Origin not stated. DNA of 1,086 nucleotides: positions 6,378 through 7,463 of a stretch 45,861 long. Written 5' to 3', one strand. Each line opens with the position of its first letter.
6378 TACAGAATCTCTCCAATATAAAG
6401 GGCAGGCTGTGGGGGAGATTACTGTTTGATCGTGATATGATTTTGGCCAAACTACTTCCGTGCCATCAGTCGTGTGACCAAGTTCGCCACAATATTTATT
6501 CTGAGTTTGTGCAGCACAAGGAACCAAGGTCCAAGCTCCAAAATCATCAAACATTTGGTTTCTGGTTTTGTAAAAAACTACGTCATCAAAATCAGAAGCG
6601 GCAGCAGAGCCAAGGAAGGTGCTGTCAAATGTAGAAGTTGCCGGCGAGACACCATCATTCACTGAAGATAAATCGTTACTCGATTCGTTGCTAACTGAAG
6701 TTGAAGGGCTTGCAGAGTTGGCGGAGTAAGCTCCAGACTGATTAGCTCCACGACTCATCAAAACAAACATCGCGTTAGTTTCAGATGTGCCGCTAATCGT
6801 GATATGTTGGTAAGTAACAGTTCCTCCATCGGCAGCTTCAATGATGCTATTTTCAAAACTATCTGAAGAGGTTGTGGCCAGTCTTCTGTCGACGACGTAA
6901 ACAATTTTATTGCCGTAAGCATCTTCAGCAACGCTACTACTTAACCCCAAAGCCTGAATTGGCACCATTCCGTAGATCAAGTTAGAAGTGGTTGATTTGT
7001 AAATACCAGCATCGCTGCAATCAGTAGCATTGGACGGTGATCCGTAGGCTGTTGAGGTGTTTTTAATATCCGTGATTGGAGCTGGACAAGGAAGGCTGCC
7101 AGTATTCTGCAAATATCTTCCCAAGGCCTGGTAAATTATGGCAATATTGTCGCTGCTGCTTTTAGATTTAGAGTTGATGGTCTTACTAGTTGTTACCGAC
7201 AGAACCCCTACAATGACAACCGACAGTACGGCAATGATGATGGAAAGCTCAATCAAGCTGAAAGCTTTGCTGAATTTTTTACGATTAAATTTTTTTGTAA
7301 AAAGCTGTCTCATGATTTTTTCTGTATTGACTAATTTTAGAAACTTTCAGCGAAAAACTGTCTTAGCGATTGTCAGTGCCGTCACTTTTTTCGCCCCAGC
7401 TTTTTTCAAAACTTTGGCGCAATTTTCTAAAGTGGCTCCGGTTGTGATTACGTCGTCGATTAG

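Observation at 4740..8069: comF-linked 857-aa prepilin-leader protein with a huge cysteine-rich ectodomain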

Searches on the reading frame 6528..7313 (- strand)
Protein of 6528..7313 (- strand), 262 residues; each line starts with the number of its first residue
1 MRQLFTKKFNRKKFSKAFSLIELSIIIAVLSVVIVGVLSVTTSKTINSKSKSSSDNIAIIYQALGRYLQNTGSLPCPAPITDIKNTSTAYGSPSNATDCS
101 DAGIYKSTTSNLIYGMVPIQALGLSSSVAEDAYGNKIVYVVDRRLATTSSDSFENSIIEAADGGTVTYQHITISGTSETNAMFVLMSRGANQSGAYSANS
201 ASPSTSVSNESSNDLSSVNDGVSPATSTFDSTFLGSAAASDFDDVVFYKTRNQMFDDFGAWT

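Call 16: find_homologous_proteins(query=A1, max_evalue=0.001)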
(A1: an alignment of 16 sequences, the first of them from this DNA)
Query A1 (16 sequences) (262 aa, profile of the alignment): 298 proteins with E <= 0.001 among 8000 candidates; the best 120 are listed.
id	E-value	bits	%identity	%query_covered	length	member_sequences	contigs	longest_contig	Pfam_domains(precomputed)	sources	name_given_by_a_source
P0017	7.2e-98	345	39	93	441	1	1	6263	PF21722.5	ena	-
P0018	7.2e-95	335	40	100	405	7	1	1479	PF07963.18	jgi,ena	-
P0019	3.0e-94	333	42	97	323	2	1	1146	PF07963.18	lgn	-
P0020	1.4e-91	325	48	97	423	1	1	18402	-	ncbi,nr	ncbi:MAG: hypothetical protein SFV53_00900, partial [Rickettsiales bacterium]|nr:hypothetical protei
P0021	2.5e-91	324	41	92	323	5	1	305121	PF07963.18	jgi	jgi:prepilin-type N-terminal cleavage/methylation domain-containing protein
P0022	3.3e-91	323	48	100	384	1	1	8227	-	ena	-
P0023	1.4e-90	321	41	95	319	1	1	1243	-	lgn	-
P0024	3.3e-90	320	43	99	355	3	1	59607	-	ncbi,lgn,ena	-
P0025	4.3e-90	320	43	94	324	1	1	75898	-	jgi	-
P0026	6.7e-90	319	54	94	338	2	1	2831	-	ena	-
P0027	1.8e-89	318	36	96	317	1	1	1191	-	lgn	-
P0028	2.0e-89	317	37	93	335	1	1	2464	-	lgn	-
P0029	2.6e-89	317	38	99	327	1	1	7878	-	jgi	-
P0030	4.7e-89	316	44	96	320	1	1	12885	PF07963.18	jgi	jgi:prepilin-type N-terminal cleavage/methylation domain-containing protein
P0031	8.3e-89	315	39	97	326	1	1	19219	-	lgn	-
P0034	1.0e-86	309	42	97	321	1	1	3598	PF07963.18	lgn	-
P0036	3.1e-86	307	38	97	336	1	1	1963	PF07963.18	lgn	-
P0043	1.2e-84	302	42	97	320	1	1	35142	PF07963.18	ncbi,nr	ncbi:MAG: prepilin-type N-terminal cleavage/methylation domain-containing protein [Rickettsiales bac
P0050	6.8e-83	296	42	96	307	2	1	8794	PF07963.18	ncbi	-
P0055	3.1e-82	294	39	97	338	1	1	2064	PF07963.18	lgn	-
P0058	6.2e-82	293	42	97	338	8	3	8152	PF07963.18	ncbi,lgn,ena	-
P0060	7.7e-82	293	39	97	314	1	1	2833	PF07963.18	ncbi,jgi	jgi:prepilin-type N-terminal cleavage/methylation domain-containing protein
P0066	7.3e-81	289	44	93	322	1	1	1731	PF07963.18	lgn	-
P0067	8.0e-81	289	42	96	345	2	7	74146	PF07963.18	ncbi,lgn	-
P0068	8.9e-81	289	40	96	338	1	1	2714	PF07963.18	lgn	-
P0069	1.6e-80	288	43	93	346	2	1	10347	PF07963.18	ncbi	-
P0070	1.7e-80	288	40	97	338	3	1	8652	PF07963.18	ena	-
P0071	1.9e-80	288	41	93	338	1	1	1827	PF07963.18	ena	-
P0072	2.0e-80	288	41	93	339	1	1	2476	PF07963.18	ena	-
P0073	2.3e-80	288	38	98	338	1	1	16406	PF07963.18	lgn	-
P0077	5.7e-80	286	41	99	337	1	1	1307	PF07963.18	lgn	-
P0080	1.2e-79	285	34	99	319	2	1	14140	PF07963.18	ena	-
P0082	3.5e-79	284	41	99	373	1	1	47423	PF07963.18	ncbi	-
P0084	4.8e-79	283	36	94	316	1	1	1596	PF07963.18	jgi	-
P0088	1.1e-78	282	45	95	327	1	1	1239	PF07963.18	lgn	-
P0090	1.7e-78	282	40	98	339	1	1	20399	PF07963.18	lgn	-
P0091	2.4e-78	281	44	93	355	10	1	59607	PF07963.18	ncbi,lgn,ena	-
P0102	2.3e-77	278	42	85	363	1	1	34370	PF07963.18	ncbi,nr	ncbi:MAG: prepilin-type N-terminal cleavage/methylation domain-containing protein [Rickettsiales bac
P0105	7.9e-77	276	40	99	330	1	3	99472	PF07963.18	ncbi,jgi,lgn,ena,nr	ncbi:MAG: prepilin-type N-terminal cleavage/methylation domain-containing protein [Proteobacteria ba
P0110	4.8e-76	274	40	95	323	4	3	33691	PF07963.18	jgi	-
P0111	6.0e-76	273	42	93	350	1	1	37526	PF07963.18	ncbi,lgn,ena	-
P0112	1.3e-75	272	36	98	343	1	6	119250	PF07963.18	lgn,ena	-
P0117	5.0e-74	267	39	97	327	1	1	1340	PF07963.18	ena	-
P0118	8.2e-74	266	36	94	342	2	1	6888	PF07963.18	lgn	-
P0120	1.3e-73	266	36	95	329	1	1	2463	PF07963.18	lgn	-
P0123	2.1e-73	265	38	97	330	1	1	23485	PF07963.18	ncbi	-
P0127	9.4e-73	263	42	96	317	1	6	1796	PF07963.18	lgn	-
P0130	3.9e-72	261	39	97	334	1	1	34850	PF07963.18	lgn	-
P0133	8.9e-72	260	37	96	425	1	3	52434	PF07963.18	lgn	-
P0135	9.7e-72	259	37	97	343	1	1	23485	PF07963.18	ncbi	-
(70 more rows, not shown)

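Call 17: find_related_loci(query=A1, collection=genome_contigs, flank=10000)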
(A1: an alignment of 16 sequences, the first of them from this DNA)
Query A1 (262 aa) in genome_contigs; peptide patterns used: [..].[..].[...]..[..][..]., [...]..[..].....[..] (x = any residue, [..] = any of these).
452 stretches matched a pattern; 92 encode a relative of the query (tblastn E <= 1e-3); the best 80 are kept; 78 distinct loci.
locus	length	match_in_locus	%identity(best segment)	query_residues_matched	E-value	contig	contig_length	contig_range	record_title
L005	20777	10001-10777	53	4-261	9e-76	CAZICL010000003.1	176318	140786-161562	MAG TPA_asm: uncultured Rhizobium sp. isolate SRP062349_co2_99 genome assembly, contig: NODE_34_length_176318_cov_30.354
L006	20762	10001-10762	54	12-261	3e-70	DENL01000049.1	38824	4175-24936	MAG TPA_asm: Rickettsiales bacterium UBA2645 UBA2645_contig_3602, whole genome shotgun sequence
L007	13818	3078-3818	51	16-262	4e-70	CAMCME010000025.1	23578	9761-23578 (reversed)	MAG: Rickettsia typhi isolate MsE-30apr19-74 genome assembly, contig: MsE-30apr19-C2714, whole genome shotgun sequence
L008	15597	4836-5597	47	7-262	8e-69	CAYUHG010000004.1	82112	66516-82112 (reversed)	MAG TPA_asm: uncultured Rhizobium sp. isolate SRP219642_co8_395 genome assembly, contig: NODE_197_length_82112_cov_33.53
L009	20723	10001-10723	51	16-258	7e-66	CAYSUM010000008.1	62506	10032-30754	MAG TPA_asm: uncultured Rhizobium sp. isolate SRP219642_co6_9 genome assembly, contig: NODE_275_length_62506_cov_126.891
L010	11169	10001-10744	48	10-262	4e-65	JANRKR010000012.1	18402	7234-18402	MAG: Rickettsiales bacterium isolate bins.261 k141_3291869, whole genome shotgun sequence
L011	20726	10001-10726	48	11-257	7e-61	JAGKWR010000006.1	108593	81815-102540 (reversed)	MAG: Alphaproteobacteria bacterium isolate C8_D7_3 C8_D7_3_17, whole genome shotgun sequence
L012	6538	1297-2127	41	1-262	4e-54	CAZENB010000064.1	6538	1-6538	MAG TPA_asm: uncultured Rhizobium sp. isolate SRP219642_co3_485 genome assembly, contig: NODE_16649_length_6538_cov_5.12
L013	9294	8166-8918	43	17-261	5e-53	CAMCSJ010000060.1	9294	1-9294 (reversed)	MAG: Rickettsia typhi isolate LH-05nov19-296 genome assembly, contig: LH-05nov19-C18794, whole genome shotgun sequence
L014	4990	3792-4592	42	12-260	3e-52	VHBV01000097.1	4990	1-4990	MAG: Candidatus Pelagibacterales bacterium isolate M_surface_6_m2_121 M_surface_6_m2_121_Ga0194115_10021449, whole genom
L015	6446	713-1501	41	1-261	2e-51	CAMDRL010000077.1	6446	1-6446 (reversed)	MAG: Rickettsia typhi isolate TrE-03may19-48 genome assembly, contig: TrE-03may19-C25277, whole genome shotgun sequence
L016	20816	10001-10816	41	1-261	3e-51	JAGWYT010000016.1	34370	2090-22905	MAG: Rickettsiales bacterium isolate REEB497 contig-150_2129, whole genome shotgun sequence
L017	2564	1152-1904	41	17-261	5e-51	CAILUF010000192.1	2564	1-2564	MAG: uncultured Alphaproteobacteria bacterium isolate Loclat_bin-00439 genome assembly, contig: bin-00439:192/303, whole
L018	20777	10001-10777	41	6-258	2e-50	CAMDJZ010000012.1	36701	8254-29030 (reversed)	MAG: Rickettsia typhi isolate MsH-30apr19-130 genome assembly, contig: MsH-30apr19-C1643, whole genome shotgun sequence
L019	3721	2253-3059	40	8-260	4e-50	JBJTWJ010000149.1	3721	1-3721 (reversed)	MAG: Alphaproteobacteria bacterium isolate samp_4444_VAMB_1011 samp_4444_226979, whole genome shotgun sequence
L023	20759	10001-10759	39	8-261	3e-49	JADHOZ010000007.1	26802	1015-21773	MAG: Rickettsiales bacterium isolate BS307-5m-G20 BS307-5m-C1136, whole genome shotgun sequence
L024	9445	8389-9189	41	5-261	3e-48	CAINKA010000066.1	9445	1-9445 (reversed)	MAG: uncultured Alphaproteobacteria bacterium isolate LJ-5-9m_bin-1355 genome assembly, contig: bin-1355:066/168, whole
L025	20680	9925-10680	42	8-262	3e-48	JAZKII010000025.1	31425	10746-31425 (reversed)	MAG: Pseudomonadota bacterium isolate ADI_DC_SW_02_SPN_11032020-bin025 DCSW02SPN_B025_0_000000000025, whole genome shotg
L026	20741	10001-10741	42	8-262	1e-47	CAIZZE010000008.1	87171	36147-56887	MAG: uncultured Alphaproteobacteria bacterium isolate Loc080925-4-5m_bin-0125 genome assembly, contig: bin-0125:08/83, w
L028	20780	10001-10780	41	1-260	8e-47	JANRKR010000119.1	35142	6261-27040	MAG: Rickettsiales bacterium isolate bins.261 k141_850502, whole genome shotgun sequence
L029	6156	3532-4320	39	17-262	2e-46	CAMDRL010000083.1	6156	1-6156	MAG: Rickettsia typhi isolate TrE-03may19-48 genome assembly, contig: TrE-03may19-C27567, whole genome shotgun sequence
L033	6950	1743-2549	38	13-260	4e-44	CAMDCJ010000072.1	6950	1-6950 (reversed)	MAG: Rickettsia typhi isolate MiE-14oct19-158 genome assembly, contig: MiE-14oct19-C19133, whole genome shotgun sequence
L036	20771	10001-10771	34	1-261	5e-42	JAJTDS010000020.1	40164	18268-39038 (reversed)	MAG: Rickettsiales bacterium isolate 49632_E25 Sample_49632_scaffold_525, whole genome shotgun sequence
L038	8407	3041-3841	40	11-261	1e-41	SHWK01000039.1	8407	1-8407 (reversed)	MAG: Rickettsiales bacterium isolate Baikal-deep-G64 BACOMB-C40349, whole genome shotgun sequence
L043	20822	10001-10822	38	3-260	4e-39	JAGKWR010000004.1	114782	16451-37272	MAG: Alphaproteobacteria bacterium isolate C8_D7_3 C8_D7_3_14, whole genome shotgun sequence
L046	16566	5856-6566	38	1-251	2e-37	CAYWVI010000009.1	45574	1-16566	MAG TPA_asm: uncultured Rhizobium sp. isolate SRP285395_co1_350 genome assembly, contig: NODE_1003_length_45574_cov_6.80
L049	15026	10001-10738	36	7-257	7e-37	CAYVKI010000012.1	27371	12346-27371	MAG TPA_asm: uncultured Rhizobium sp. isolate SRP285395_co1_351 genome assembly, contig: NODE_2557_length_27371_cov_4.81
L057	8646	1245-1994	36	11-260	4e-34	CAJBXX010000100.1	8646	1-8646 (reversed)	MAG: uncultured Alphaproteobacteria bacterium isolate Loc090402-7m_bin-1117 genome assembly, contig: bin-1117:100/317, w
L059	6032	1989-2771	32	11-260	2e-33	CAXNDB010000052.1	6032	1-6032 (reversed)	MAG: Rickettsiales bacterium UBA1997 isolate MiE-16apr19-104 genome assembly, contig: MiE-16apr19-C31897, whole genome s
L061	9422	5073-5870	31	16-261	5e-33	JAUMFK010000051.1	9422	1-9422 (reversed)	MAG: Rickettsiales bacterium isolate G_RICK NODE_9314_length_9422_cov_1.831845, whole genome shotgun sequence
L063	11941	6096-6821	36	8-257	9e-32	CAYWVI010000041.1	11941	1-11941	MAG TPA_asm: uncultured Rhizobium sp. isolate SRP285395_co1_350 genome assembly, contig: NODE_8792_length_11941_cov_6.37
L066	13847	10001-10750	31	17-259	4e-30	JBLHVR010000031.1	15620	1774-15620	MAG: Lentimonas sp. isolate 3300046534_83 Ga0491194_0008406, whole genome shotgun sequence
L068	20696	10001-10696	35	3-257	8e-28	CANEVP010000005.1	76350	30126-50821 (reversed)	MAG: Rickettsiales bacterium isolate CE-Oct18-128 genome assembly, contig: CE-Oct18-128.fna-C5, whole genome shotgun seq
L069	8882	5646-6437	29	4-260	3e-27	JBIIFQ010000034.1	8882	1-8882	MAG: Rickettsiales bacterium isolate ME2001-06-04pf_3300042445_group1_bin221 Rohwer_bin1990_scaffold_7132_c1, whole geno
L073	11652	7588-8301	31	17-255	1e-28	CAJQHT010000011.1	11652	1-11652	MAG: uncultured Rickettsiales bacterium isolate 0.2_20180403_Bin_MAXBIN_175_1 genome assembly, contig: c_000000006652, w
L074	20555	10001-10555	29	16-218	2e-17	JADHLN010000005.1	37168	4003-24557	MAG: Rickettsiales bacterium isolate BS301-5m-G17 BS301-5m-C1218, whole genome shotgun sequence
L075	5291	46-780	26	11-251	2e-14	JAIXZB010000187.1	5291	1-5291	MAG: Rickettsiales bacterium isolate D8_MAG_00035 pond_D8_MAG_00035_000000000170, whole genome shotgun sequence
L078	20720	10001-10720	27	13-261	1e-11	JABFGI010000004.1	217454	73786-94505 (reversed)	MAG: Proteobacteria bacterium isolate PRO17 c_000000000004, whole genome shotgun sequence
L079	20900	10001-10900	21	9-259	3e-11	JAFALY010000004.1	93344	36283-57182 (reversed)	MAG: Alphaproteobacteria bacterium isolate CP_BE_RX_49 BE_RX_k147_7300497, whole genome shotgun sequence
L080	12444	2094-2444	29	7-141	6e-11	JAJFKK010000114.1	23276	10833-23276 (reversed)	MAG: Gammaproteobacteria bacterium isolate OFTM102 OFTM102_113, whole genome shotgun sequence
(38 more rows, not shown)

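Call 22: search_protein_families(library=pfam, proteins=[L024:6054-6932:+, L024:7051-7986:+, L014:630-1070:-, L025:82-1407:+, L025:1407-2240:+, L043:5953-7392:+, L038:769-1716:+, L018:11256-11738:-, L024:119-2281:+, L033:4603-6915:-], max_evalue=0.0001)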
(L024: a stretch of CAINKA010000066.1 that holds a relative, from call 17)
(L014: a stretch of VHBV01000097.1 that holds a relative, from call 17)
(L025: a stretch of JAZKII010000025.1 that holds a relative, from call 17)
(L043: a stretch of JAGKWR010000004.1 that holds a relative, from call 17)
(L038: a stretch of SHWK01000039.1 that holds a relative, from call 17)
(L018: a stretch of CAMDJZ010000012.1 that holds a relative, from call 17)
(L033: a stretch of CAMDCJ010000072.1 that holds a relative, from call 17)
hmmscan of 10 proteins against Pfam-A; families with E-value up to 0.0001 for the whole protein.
L024:6054-6932:+ (292 aa): 2 families
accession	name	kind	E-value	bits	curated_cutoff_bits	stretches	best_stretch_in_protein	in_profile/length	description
PF00483.29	NTP_transferase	-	2.5e-35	122.7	21.2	1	11-269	6-239/245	Nucleotidyl transferase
PF12804.13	NTP_transf_3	-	8.9e-06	26.4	27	1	11-135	5-96/160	MobA-like NTP transferase domain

L024:7051-7986:+ (311 aa): 1 family
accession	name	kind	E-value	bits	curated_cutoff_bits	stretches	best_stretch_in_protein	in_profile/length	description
PF00698.26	Acyl_transf_1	-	2.6e-36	126.2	32.7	1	6-291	3-278/319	Acyl transferase domain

L014:630-1070:- (146 aa): 1 family
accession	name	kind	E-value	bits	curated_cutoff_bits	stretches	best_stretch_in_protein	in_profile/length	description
PF10097.14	DUF2335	-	2.6e-10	40.5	25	1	19-61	1-43/50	Predicted membrane protein (DUF2335)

L025:82-1407:+ (441 aa): 1 family
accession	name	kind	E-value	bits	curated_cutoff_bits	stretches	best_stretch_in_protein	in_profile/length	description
PF03743.19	TrbI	-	1.2e-44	152.8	35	1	240-435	1-186/188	Bacterial conjugation TrbI-like protein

L025:1407-2240:+ (277 aa): 1 family
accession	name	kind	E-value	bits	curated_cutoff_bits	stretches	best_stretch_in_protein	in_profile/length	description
PF03618.20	Kinase-PPPase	-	1e-87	294.5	23.5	1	8-263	1-256/256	Kinase/pyrophosphorylase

L043:5953-7392:+ (479 aa): 5 families
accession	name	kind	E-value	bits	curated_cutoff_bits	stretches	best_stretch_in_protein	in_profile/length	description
PF00158.32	Sigma54_activat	-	2.1e-47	161.4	20.2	1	155-320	1-167/168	Sigma-54 interaction domain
PF25601.1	AAA_lid_14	-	7.2e-21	74.3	27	1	328-410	3-84/87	AAA+ ATPase lid domain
PF00072.30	Response_reg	-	9.9e-21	74.4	30.2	1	6-114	1-100/111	Response regulator receiver domain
PF14532.12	Sigma54_activ_2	-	1.2e-15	58.4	25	1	156-325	1-138/138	Sigma-54 interaction domain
PF02954.25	HTH_8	-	5e-07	29.8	22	1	437-475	2-40/42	Bacterial regulatory protein, Fis family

L038:769-1716:+ (315 aa): 7 families
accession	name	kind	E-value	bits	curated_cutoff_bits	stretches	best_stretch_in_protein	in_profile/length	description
PF01370.27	Epimerase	-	8.1e-30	104.4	20.9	1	4-221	1-220/240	NAD dependent epimerase/dehydratase family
PF16363.11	GDP_Man_Dehyd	-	1.4e-23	84.3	27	1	5-164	1-175/332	GDP-mannose 4,6 dehydratase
PF01073.25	3Beta_HSD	-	2.8e-16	59.8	22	1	5-150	1-154/280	3-beta hydroxysteroid dehydrogenase/isomerase family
PF04321.23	RmlD_sub_bind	-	2.8e-15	56.6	27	1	3-153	2-136/287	RmlD substrate binding domain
PF02719.21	Polysacc_synt_2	-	1.5e-11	44.4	20.2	1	4-117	1-128/293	Polysaccharide biosynthesis protein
PF07993.18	NAD_binding_4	-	2.1e-07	30.8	20.1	1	66-207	87-242/258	Male sterility protein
PF13460.12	NAD_binding_10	-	1.4e-05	25.5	27.2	1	8-130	1-110/184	NAD(P)H-binding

L018:11256-11738:- (160 aa): 1 family
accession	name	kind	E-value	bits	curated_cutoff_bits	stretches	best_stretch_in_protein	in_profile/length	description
PF00731.26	AIRC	-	1.9e-64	216.1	30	1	3-151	1-147/148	AIR carboxylase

L024:119-2281:+ (720 aa): 3 families
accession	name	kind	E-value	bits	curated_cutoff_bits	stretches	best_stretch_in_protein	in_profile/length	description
PF12146.15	Hydrolase_4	-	9.4e-17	61.5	27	1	480-696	7-234/239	Serine aminopeptidase, S33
PF01553.26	Acyltransferase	-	3e-09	37.2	23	1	24-153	2-124/132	Acyltransferase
PF12697.13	Abhydrolase_6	-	4e-05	24.8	26.3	1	481-587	2-100/217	Alpha/beta hydrolase family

L033:4603-6915:- (770 aa): 3 families
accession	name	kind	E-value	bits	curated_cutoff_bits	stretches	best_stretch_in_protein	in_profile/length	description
PF01515.24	PTA_PTB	-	1.6e-78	264.7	24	1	452-765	4-319/319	Phosphate acetyl/butaryl transferase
PF00390.24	malic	-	2e-28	99.9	23.1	1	41-172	3-182/182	Malic enzyme, N-terminal domain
PF03949.21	Malic_M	-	3.9e-20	72.7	23.5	1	186-378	3-228/258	Malic enzyme, NAD binding domain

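Call 23: search_protein_families(library=pfam, proteins=[L028:18147-19532:-, L028:19537-20181:-, L007:4840-5625:-, L061:941-1711:+, L066:7133-8503:-, L073:3577-4419:-, L011:7042-8409:-, L029:2084-2404:+, L036:9037-9948:+, L080:7714-8478:+], max_evalue=0.0001)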
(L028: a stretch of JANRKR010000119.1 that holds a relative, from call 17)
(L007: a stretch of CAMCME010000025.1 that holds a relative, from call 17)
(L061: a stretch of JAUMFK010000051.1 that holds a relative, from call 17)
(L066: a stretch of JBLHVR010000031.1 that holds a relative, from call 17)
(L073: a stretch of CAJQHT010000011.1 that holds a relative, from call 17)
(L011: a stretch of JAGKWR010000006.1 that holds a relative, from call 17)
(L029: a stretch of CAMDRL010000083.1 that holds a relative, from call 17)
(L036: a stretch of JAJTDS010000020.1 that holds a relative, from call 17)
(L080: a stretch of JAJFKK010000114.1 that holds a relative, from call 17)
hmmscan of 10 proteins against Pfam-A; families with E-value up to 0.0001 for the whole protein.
L028:18147-19532:- (461 aa): 3 families
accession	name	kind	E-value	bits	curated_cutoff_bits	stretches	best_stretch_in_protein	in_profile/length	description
PF08245.18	Mur_ligase_M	-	1.1e-25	91.3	24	1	110-291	1-199/200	Mur ligase middle domain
PF21799.2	MurD-like_N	-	3.2e-09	37.4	27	1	2-76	2-75/88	Mur ligase MurD-like, N-terminal domain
PF02875.26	Mur_ligase_C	-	5.9e-07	30.8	28.4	1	320-419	1-115/127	Mur ligase, glutamate ligase domain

L028:19537-20181:- (214 aa): 2 families
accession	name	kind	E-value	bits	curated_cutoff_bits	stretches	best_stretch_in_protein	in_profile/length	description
PF00834.25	Ribul_P_3_epim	-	9.1e-80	267.2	21.1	1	3-200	1-198/198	Ribulose-phosphate 3 epimerase family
PF01884.23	PcrB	-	1.6e-05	25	23.9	0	155-203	168-215/226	PcrB family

L007:4840-5625:- (261 aa): 1 family
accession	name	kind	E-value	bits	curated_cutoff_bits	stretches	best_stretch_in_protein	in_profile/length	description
PF01510.30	Amidase_2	-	4.2e-27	95.5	26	1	24-144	2-124/131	N-acetylmuramoyl-L-alanine amidase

L061:941-1711:+ (256 aa): 4 families
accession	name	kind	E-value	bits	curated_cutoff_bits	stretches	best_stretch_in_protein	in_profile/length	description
PF00005.33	ABC_tran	-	5.9e-29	101.9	25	1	21-180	2-136/137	ABC transporter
PF13304.12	AAA_21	-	1.6e-11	45.2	27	1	138-211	223-300/304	AAA domain, putative AbiEii toxin, Type IV TA system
PF02463.25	SMC_N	-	1.3e-08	35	40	1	6-220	3-208/220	RecF/RecN/SMC N terminal domain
PF20703.3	nSTAND1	-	9.1e-05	22.7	27.1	0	11-49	14-52/379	Novel STAND NTPase 1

L066:7133-8503:- (456 aa): 3 families
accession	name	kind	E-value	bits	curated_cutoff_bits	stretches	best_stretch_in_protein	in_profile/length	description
PF01406.26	tRNA-synt_1e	-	1.1e-118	396.5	27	1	17-317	4-300/301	tRNA synthetases class I (C) catalytic domain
PF09334.17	tRNA-synt_1g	-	1.4e-15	57.4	20.1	2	34-148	12-127/391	tRNA synthetases class I (M)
PF09190.17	DALR_2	-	1.4e-07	32.4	22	1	346-387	2-46/57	DALR domain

L073:3577-4419:- (280 aa): 1 family
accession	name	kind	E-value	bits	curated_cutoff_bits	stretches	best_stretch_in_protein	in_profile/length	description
PF13385.13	Laminin_G_3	-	2.3e-05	25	27.6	1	126-264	8-150/151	Concanavalin A-like lectin/glucanases superfamily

L011:7042-8409:- (455 aa): 2 families
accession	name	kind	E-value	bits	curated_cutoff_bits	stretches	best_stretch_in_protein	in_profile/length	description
PF00919.26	UPF0004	-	6.8e-31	106.6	27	1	3-106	1-98/98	Uncharacterized protein family UPF0004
PF04055.27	Radical_SAM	-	1e-30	107.5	29.5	1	155-328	2-166/166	Radical SAM superfamily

L029:2084-2404:+ (106 aa): 1 family
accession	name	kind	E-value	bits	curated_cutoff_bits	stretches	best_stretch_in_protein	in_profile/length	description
PF01491.21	Frataxin_Cyay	-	3.2e-22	79.1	21.3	1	2-102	2-103/107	Frataxin-like domain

L036:9037-9948:+ (303 aa): 2 families
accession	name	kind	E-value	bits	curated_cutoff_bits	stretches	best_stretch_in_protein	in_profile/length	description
PF02355.23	SecD_SecF_C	-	1e-68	230.9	20.5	1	113-295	4-186/189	Protein export membrane protein SecD/SecF, C-terminal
PF07549.19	Sec_GG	-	1.4e-09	37.6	20.3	1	37-62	1-26/28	SecD/SecF GG Motif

L080:7714-8478:+ (254 aa): 1 family
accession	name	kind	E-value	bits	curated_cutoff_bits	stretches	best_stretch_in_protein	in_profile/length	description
PF07963.17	N_methyl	-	1e-07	31.7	21.2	1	4-29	2-27/27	Prokaryotic N-terminal methylation motif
